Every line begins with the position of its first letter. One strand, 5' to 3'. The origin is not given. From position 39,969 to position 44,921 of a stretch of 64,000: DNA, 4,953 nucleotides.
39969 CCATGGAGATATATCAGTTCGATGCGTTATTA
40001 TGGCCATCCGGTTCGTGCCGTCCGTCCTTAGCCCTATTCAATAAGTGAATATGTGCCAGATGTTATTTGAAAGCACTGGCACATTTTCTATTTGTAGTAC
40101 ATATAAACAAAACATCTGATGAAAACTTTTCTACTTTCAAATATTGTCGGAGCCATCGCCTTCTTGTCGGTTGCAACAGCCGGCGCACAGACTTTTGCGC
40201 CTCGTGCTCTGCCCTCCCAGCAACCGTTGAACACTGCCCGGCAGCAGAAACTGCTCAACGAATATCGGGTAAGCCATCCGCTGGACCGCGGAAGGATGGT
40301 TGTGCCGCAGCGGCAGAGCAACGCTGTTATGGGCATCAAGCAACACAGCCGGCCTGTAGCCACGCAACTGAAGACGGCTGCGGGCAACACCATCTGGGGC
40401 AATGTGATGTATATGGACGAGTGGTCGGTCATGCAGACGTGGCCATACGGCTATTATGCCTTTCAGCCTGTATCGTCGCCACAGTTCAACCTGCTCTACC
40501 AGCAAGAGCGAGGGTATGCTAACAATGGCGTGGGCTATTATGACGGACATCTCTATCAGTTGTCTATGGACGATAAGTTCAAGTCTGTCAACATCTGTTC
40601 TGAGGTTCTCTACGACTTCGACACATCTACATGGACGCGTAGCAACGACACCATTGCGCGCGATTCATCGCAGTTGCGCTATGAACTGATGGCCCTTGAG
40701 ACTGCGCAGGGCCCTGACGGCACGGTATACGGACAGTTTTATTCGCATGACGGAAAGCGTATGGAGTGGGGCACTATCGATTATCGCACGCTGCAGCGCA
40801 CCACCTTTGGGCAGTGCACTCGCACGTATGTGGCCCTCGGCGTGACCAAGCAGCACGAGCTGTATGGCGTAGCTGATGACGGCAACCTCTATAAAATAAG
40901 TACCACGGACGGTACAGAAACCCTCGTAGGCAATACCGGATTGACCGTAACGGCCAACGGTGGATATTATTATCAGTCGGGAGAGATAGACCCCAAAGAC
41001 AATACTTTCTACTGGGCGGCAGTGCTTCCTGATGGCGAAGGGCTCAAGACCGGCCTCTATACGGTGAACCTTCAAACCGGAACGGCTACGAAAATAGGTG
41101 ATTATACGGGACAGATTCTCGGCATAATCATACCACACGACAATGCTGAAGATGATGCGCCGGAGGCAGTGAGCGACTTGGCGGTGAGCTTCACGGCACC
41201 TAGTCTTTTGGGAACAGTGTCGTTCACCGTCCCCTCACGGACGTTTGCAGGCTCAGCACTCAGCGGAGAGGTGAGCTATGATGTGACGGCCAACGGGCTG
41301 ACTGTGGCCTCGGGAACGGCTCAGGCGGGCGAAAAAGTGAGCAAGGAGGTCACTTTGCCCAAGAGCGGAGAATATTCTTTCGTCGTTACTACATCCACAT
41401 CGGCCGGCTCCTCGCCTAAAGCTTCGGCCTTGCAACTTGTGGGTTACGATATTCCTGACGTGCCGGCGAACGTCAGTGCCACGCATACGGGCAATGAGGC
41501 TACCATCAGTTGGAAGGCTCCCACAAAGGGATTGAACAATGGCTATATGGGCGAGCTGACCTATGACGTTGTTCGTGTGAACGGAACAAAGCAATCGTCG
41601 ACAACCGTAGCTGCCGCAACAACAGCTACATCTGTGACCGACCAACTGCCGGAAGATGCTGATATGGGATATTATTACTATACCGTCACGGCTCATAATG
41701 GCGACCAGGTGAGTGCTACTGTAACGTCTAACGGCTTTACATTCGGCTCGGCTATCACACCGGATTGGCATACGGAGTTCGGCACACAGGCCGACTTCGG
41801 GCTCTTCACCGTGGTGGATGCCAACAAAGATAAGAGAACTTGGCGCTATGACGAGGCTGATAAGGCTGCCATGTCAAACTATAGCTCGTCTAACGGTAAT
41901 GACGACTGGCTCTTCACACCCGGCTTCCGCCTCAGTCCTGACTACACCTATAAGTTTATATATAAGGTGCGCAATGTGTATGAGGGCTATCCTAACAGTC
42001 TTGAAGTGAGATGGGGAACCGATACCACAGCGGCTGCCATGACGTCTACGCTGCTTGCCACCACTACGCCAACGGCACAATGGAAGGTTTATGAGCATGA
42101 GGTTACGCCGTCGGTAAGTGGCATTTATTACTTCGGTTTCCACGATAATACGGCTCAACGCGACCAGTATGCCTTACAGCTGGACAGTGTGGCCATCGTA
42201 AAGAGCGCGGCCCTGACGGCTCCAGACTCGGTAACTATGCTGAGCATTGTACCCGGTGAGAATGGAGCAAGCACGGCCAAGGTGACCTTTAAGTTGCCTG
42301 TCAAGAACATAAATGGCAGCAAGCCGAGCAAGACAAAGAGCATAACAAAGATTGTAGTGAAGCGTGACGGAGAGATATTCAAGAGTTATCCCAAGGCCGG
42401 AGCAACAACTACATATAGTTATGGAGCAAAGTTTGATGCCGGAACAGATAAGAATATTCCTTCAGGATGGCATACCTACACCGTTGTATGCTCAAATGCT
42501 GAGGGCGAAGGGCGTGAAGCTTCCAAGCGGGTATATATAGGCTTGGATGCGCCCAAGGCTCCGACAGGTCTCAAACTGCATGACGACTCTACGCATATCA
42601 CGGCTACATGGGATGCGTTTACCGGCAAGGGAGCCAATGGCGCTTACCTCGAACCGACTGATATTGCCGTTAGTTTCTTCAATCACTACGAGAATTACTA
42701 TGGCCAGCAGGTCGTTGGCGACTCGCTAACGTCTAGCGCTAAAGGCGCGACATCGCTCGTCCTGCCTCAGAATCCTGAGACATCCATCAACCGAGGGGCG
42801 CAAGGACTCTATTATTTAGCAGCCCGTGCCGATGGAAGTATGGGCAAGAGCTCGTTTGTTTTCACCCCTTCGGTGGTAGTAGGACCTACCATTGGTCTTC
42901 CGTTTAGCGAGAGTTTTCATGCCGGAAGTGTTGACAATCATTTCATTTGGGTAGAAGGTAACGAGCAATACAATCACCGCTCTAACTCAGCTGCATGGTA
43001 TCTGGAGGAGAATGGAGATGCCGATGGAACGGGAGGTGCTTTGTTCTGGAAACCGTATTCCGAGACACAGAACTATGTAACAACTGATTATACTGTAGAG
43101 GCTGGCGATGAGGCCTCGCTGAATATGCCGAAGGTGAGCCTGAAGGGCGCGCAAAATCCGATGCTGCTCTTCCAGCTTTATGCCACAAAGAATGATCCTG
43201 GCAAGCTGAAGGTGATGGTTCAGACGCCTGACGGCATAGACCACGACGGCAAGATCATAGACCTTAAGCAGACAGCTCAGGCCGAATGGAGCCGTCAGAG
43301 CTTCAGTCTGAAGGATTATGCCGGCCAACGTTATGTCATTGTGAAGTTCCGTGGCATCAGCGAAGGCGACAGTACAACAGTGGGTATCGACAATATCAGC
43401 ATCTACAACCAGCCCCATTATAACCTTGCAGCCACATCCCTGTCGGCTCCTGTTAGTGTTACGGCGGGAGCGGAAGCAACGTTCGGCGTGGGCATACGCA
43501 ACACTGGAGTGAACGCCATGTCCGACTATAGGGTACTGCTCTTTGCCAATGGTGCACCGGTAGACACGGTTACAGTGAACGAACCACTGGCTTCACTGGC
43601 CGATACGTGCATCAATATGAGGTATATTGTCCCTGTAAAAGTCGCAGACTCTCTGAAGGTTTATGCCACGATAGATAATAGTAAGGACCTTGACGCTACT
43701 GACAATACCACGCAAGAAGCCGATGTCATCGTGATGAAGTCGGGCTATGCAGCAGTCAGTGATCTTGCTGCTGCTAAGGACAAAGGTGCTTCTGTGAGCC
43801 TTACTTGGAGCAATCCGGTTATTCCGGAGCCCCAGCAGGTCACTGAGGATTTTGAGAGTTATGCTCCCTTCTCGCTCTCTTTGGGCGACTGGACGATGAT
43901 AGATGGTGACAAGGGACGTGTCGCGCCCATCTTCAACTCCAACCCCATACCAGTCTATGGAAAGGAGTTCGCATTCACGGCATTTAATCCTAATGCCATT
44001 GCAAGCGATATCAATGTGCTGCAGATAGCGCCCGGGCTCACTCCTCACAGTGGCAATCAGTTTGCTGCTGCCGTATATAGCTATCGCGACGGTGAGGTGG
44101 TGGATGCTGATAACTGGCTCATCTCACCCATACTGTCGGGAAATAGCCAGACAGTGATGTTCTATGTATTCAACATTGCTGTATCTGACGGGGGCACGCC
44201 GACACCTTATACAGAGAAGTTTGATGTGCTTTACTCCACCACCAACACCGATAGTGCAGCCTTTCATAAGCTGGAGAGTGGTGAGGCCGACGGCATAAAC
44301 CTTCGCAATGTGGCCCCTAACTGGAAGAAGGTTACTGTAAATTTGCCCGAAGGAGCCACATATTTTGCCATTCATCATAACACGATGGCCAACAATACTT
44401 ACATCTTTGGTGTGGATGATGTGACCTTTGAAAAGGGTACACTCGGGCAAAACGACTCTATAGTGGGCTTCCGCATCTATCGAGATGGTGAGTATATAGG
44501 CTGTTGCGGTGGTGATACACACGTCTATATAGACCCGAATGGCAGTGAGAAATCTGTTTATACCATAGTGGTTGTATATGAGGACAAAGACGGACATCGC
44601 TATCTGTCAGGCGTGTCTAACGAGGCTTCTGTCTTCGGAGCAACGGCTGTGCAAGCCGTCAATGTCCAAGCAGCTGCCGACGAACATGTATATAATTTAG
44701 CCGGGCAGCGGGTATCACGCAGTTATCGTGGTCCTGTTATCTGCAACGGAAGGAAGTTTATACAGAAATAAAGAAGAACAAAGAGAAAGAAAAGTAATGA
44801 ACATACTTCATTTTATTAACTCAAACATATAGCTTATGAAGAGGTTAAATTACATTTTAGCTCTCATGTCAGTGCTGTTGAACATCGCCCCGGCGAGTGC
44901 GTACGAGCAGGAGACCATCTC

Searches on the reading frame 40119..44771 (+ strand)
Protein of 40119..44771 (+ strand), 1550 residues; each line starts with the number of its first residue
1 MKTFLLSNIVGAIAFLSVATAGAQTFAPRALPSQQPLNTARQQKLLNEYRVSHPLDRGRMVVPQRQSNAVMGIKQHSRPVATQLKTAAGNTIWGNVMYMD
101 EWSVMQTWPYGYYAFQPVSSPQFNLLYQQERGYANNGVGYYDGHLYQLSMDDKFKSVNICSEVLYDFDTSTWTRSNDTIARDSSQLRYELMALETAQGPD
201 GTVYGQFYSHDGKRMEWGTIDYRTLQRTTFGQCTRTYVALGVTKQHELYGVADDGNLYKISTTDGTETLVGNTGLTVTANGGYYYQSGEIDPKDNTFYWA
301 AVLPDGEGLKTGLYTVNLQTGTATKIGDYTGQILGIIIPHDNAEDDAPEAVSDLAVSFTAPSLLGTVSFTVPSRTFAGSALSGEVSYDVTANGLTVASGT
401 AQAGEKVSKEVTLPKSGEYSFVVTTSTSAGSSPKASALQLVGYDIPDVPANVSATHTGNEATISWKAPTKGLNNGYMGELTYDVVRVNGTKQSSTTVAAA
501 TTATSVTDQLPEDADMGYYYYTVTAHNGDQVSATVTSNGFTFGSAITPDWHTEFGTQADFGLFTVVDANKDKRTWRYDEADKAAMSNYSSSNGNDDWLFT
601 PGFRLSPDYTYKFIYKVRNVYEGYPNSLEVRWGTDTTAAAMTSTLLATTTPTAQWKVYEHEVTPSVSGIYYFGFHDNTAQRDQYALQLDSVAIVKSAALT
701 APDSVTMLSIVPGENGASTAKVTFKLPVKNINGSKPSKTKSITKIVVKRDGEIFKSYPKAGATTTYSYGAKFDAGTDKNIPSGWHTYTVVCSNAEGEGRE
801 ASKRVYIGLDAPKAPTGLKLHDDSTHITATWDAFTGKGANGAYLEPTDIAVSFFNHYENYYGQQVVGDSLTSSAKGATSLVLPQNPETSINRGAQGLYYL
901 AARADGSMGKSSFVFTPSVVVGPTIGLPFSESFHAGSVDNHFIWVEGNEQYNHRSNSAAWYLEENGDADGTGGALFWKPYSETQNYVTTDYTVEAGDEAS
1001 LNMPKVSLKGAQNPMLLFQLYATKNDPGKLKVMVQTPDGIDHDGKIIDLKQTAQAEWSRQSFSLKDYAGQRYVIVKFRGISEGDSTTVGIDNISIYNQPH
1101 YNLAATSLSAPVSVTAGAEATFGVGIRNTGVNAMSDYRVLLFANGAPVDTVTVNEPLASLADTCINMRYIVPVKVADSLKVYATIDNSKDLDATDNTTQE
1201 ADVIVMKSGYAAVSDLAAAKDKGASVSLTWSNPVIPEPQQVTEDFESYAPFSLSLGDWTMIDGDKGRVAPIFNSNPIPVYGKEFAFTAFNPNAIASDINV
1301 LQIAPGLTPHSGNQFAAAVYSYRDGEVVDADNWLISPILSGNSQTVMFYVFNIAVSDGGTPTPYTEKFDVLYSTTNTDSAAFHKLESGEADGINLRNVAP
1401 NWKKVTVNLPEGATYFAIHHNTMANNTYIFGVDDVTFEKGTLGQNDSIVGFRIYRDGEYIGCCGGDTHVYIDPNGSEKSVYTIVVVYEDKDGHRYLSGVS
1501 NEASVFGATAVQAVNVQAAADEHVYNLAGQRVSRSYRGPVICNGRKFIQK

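Call 18: search_protein_families(library=ncbifam, proteins=[window:40119-44771:+], max_evalue=0.01)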
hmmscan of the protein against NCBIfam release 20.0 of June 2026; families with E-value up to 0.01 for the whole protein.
window:40119-44771:+ (1550 aa): 1 family
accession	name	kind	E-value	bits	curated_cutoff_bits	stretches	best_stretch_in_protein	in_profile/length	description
NF038128.1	choice_anch_J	domain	5.4e-33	114.5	30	3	1309-1436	39-161/162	choice-of-anchor J domain-containing protein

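Call 19: search_protein_families(library=pfam, proteins=[window:40119-44771:+], max_evalue=0.1)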
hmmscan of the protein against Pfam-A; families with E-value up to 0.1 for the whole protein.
window:40119-44771:+ (1550 aa): 4 families
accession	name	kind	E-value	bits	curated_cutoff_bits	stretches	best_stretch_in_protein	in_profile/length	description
PF14339.12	DUF4394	-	2.5e-06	27.5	29.6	1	244-281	36-71/230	Domain of unknown function (DUF4394)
PF07675.18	Cleaved_Adhesin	-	2.2e-05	24.9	21.4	1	1307-1436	38-173/174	Cleaved Adhesin Domain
PF07705.17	CARDB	-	0.00012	22.6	22.7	1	1106-1199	7-97/101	CARDB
PF18370.7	RGI_lyase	-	0.00013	22.7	27.8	1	1442-1491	26-76/86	Rhamnogalacturonan I lyases beta-sheet domain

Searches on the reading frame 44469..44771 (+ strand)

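Call 34: search_protein_families(library=ncbifam, proteins=[window:44469-44771:+], max_evalue=10)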
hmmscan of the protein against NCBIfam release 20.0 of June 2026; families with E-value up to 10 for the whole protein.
window:44469-44771:+ (100 aa): 0 families

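Call 35: search_protein_families(library=pfam, proteins=[window:44469-44771:+], max_evalue=10)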
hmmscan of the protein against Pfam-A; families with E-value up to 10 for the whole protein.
window:44469-44771:+ (100 aa): 1 family
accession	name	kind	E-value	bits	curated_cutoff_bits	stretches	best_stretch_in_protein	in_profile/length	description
PF18370.7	RGI_lyase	-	0.00032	21.4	27.8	1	1-42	35-77/86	Rhamnogalacturonan I lyases beta-sheet domain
